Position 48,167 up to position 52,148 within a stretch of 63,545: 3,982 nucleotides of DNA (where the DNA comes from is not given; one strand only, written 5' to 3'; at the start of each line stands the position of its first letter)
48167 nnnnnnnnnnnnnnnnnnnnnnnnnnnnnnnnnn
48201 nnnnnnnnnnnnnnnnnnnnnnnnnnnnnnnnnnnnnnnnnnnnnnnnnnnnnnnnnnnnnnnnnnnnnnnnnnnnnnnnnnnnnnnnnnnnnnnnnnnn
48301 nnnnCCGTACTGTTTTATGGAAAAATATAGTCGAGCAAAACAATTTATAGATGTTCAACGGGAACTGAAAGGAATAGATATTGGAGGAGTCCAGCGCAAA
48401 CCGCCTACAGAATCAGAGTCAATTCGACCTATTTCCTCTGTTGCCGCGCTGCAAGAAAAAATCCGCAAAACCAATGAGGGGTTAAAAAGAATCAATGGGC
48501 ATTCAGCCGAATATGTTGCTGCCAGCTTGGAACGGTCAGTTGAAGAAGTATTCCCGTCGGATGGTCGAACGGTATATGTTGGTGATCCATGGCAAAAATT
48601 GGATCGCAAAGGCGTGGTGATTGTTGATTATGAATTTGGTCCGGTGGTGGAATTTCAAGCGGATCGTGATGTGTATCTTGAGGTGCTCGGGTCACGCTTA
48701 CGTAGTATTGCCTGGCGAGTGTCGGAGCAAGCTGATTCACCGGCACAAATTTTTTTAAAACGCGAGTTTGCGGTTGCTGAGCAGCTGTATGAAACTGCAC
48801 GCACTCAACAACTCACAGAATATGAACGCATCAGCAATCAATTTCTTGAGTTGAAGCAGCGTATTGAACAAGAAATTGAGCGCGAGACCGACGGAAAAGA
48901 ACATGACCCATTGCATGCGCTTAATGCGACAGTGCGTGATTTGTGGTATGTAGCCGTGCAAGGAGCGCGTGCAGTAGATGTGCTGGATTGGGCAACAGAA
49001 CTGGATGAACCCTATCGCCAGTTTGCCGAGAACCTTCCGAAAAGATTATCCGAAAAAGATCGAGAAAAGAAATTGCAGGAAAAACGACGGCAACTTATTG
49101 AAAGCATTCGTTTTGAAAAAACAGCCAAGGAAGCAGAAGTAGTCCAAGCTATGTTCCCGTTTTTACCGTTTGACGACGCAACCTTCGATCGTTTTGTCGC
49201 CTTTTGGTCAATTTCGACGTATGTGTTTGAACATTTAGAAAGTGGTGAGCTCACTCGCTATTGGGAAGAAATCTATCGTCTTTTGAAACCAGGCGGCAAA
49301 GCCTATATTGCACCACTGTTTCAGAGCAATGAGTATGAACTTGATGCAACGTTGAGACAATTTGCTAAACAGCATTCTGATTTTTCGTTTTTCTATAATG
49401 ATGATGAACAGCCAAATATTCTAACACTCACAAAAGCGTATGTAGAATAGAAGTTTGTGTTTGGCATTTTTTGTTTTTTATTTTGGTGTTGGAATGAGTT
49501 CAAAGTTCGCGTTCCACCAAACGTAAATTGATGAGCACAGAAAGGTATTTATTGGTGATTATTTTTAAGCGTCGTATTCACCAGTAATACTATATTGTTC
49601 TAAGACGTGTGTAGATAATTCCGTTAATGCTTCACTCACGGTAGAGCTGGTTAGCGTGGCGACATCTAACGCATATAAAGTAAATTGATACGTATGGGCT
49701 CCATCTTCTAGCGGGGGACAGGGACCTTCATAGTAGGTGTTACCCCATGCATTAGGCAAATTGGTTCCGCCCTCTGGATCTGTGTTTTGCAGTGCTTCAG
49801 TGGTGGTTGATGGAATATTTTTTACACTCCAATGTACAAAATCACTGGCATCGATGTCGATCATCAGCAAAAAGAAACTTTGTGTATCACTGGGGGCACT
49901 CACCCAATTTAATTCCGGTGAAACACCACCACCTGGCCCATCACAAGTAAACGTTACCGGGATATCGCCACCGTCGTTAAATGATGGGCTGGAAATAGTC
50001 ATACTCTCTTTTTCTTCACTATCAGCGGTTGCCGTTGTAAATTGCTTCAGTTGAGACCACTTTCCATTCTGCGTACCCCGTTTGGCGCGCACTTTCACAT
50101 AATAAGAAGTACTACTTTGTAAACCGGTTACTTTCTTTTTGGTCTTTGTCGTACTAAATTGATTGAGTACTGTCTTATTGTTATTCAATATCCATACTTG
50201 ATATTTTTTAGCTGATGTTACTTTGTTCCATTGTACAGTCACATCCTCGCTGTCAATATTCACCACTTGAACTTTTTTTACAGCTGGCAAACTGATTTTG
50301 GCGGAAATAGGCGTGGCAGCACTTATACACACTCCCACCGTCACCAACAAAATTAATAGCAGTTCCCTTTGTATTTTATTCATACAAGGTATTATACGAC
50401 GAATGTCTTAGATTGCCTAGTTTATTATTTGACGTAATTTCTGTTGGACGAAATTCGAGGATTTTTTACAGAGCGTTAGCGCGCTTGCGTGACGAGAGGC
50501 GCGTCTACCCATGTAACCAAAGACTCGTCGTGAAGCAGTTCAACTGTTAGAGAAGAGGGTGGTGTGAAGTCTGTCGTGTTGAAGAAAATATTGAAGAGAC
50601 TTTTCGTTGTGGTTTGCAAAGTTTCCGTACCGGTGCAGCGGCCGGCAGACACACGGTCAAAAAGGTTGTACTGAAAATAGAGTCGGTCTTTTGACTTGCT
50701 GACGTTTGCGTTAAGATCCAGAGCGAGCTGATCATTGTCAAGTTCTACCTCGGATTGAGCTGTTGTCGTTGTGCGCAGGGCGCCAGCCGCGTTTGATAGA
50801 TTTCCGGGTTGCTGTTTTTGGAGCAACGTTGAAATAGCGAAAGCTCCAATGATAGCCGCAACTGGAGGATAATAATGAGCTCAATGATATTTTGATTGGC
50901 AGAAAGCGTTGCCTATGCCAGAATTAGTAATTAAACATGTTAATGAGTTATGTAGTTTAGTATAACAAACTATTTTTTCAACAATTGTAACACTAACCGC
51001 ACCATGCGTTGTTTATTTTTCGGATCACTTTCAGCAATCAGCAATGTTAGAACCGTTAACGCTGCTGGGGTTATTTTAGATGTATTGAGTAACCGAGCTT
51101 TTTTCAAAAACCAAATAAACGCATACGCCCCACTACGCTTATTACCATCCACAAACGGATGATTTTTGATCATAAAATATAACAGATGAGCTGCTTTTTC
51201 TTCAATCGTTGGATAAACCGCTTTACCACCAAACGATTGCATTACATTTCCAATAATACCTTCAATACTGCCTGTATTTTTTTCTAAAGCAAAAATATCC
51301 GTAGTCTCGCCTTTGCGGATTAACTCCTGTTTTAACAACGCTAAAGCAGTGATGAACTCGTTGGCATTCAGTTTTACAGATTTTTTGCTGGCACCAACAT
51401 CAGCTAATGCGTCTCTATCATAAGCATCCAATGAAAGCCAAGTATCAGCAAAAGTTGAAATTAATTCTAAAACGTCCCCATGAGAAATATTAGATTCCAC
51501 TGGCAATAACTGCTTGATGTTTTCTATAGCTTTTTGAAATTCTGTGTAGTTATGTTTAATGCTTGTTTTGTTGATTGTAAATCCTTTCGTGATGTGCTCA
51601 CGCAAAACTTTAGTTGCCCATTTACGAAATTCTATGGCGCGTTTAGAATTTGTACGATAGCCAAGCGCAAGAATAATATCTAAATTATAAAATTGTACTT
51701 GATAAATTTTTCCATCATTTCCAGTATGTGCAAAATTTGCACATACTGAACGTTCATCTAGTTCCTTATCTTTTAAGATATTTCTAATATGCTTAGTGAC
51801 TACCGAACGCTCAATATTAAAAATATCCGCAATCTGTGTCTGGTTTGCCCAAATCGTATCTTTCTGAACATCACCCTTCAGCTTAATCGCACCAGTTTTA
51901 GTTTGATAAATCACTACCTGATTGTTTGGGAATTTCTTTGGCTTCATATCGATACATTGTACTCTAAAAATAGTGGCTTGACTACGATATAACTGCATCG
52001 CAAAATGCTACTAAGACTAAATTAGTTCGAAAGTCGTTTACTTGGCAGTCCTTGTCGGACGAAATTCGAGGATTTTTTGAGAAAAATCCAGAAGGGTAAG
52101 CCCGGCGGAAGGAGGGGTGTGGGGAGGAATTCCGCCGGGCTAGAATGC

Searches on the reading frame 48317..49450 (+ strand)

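Call 7: search_protein_families(library=pfam, proteins=[window:48317-49450:+], max_evalue=0.01)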
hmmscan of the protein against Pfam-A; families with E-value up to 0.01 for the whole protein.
window:48317-49450:+ (377 aa): 2 families
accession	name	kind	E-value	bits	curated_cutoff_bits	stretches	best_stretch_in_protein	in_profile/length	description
PF08241.18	Methyltransf_11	-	4.5e-07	30.9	21.2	1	270-331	40-95/95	Methyltransferase domain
PF13649.12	Methyltransf_25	-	1.7e-05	25.9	27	1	269-327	44-97/97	Methyltransferase domain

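Call 8: search_protein_families(library=ncbifam, proteins=[window:48317-49450:+], max_evalue=0.01)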
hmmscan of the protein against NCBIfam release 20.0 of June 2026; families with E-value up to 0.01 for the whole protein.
window:48317-49450:+ (377 aa): 1 family
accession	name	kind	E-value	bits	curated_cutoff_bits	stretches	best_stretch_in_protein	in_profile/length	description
NF041675.1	sarc_dimgly_tmase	equivalog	0.00067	19.7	550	1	244-332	97-170/278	sarcosine/dimethylglycine N-methyltransferase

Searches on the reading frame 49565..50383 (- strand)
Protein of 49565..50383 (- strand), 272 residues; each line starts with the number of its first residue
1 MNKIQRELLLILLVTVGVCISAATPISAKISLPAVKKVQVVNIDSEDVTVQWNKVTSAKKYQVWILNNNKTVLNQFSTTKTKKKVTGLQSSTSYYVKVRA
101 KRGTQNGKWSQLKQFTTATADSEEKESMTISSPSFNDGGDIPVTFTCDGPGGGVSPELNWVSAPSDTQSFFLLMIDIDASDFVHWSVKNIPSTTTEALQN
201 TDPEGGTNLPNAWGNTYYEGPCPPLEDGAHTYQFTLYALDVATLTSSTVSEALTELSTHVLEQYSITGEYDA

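Call 7: search_protein_families(library=pfam, proteins=[window:49565-50383:-], max_evalue=0.01)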
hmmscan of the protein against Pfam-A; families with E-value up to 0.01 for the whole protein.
window:49565-50383:- (272 aa): 5 families
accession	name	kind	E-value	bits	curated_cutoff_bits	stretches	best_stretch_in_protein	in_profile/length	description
PF01161.25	PBP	-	6.5e-30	104.7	24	1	141-270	2-135/135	Phosphatidylethanolamine-binding protein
PF00041.27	fn3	-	4.7e-07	30.4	25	1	34-111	2-79/84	Fibronectin type III domain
PF16656.11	Pur_ac_phosph_N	-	0.0016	19.4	30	1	39-117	7-93/93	Purple acid Phosphatase, N-terminal domain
PF09294.16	Interfer-bind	-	0.0023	18.6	21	1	47-112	30-98/104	Interferon-alpha/beta receptor, fibronectin type III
PF25788.1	Ig_Rha78A_N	-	0.0035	18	27.4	0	59-119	46-103/105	Rha78A-like, N-terminal immunoglobulin domain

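Call 8: search_protein_families(library=ncbifam, proteins=[window:49565-50383:-], max_evalue=0.01)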
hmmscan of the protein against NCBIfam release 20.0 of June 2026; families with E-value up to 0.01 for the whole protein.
window:49565-50383:- (272 aa): 3 families
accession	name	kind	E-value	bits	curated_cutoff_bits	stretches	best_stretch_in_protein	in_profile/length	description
TIGR00481.1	TIGR00481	subfamily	2.9e-21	75.8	57.75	1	146-268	9-140/142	YbhB/YbcL family Raf kinase inhibitor-like protein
NF007330.0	PRK09818.1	equivalog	3.6e-17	62.9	277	1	125-251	19-159/183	kinase inhibitor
NF007609.0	PRK10257.1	equivalog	1.2e-16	60.8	226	1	128-270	1-157/158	kinase inhibitor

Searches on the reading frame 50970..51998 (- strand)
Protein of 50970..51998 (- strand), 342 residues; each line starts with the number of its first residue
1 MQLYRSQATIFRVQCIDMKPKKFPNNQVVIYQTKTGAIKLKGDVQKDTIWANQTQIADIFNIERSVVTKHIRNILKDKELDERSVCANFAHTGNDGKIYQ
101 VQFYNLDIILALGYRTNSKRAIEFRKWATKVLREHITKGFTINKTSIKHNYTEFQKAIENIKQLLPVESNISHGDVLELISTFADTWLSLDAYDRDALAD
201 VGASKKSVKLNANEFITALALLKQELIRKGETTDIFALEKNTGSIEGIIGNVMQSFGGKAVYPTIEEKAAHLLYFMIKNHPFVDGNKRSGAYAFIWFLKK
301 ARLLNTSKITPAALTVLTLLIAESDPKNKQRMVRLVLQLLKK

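Call 7: search_protein_families(library=pfam, proteins=[window:50970-51998:-], max_evalue=0.01)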
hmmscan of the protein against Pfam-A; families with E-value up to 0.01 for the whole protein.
window:50970-51998:- (342 aa): 3 families
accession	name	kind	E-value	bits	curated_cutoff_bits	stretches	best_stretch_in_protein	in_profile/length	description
PF13310.11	Virulence_RhuM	-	8.6e-22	78.1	33.7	1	84-165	1-88/252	Virulence protein RhuM family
PF02661.23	Fic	-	3.8e-11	44.1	24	1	243-298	30-93/93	Fic/DOC family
PF09669.15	Phage_pRha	-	0.009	17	29.9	0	54-124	4-78/91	Phage regulatory protein Rha (Phage_pRha)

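Call 8: search_protein_families(library=ncbifam, proteins=[window:50970-51998:-], max_evalue=0.01)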
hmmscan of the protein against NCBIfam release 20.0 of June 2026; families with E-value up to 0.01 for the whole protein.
window:50970-51998:- (342 aa): 2 families
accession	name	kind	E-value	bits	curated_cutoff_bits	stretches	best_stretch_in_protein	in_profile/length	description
TIGR01550.1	DOC_P1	subfamily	1.5e-09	38.1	38.65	1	221-300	9-86/122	type II toxin-antitoxin system death-on-curing family toxin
NF053754.1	TrpY_fam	subfamily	0.0031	17.6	180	0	21-82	9-72/163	TrpY family transcription regulator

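Call 9: search_protein_families(library=padloc, proteins=[window:50970-51998:-], max_evalue=0.01)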
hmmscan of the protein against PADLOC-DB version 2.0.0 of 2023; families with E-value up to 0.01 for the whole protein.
window:50970-51998:- (342 aa): 41 families (the best 25 are shown)
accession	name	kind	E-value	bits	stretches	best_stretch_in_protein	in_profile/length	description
PDLC04965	PDC-S23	-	2e-107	357.4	1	25-341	4-324/327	-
PDLC04964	PDC-S23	-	5.8e-99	329.4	1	25-340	3-327/331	-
PDLC04963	PDC-S23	-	1.3e-95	318.5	1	27-341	3-308/312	-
PDLC04854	PDC-S05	-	3.7e-57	191.4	1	25-224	3-207/212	-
PDLC04848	PDC-S05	-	2.5e-56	189.4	2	26-235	3-216/291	-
PDLC04858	PDC-S05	-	1.4e-49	165.4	1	25-151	4-130/138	-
PDLC04874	PDC-S05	-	2e-49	165.3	1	25-160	5-138/165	-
PDLC04872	PDC-S05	-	4.9e-48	160.8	1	25-164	4-146/152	-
PDLC04870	PDC-S05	-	8.6e-46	154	1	22-168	5-155/214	-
PDLC04843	PDC-S05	-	3.3e-45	152.7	1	24-184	4-165/330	-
PDLC04853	PDC-S05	-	1.3e-44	150.8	1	25-168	5-153/336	-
PDLC04851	PDC-S05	-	2.1e-44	150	1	24-164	8-155/342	-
PDLC04876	PDC-S05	-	3.5e-44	148.6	1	22-164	5-153/174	-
PDLC04852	PDC-S05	-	1.4e-43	147.1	1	22-168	7-159/346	-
PDLC04879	PDC-S05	-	1.9e-42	143.7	1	25-152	4-132/285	-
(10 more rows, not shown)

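Call 10: search_protein_families(library=phrogs, proteins=[window:50970-51998:-], max_evalue=0.01)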
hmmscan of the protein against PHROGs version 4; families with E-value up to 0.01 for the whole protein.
window:50970-51998:- (342 aa): 4 families
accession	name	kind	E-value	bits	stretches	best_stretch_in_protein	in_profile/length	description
phrog_577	-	moron, auxiliary metabolic gene and host takeover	7.5e-16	59.2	1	219-303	10-90/128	Doc-like toxin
phrog_26655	-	unknown function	1.3e-05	26.2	1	240-300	104-164/216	-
phrog_5060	-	transcription regulation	1.5e-05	26.1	1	45-145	23-122/224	anti-repressor Ant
phrog_18015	-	unknown function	4.4e-05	24.1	1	240-302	31-93/244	-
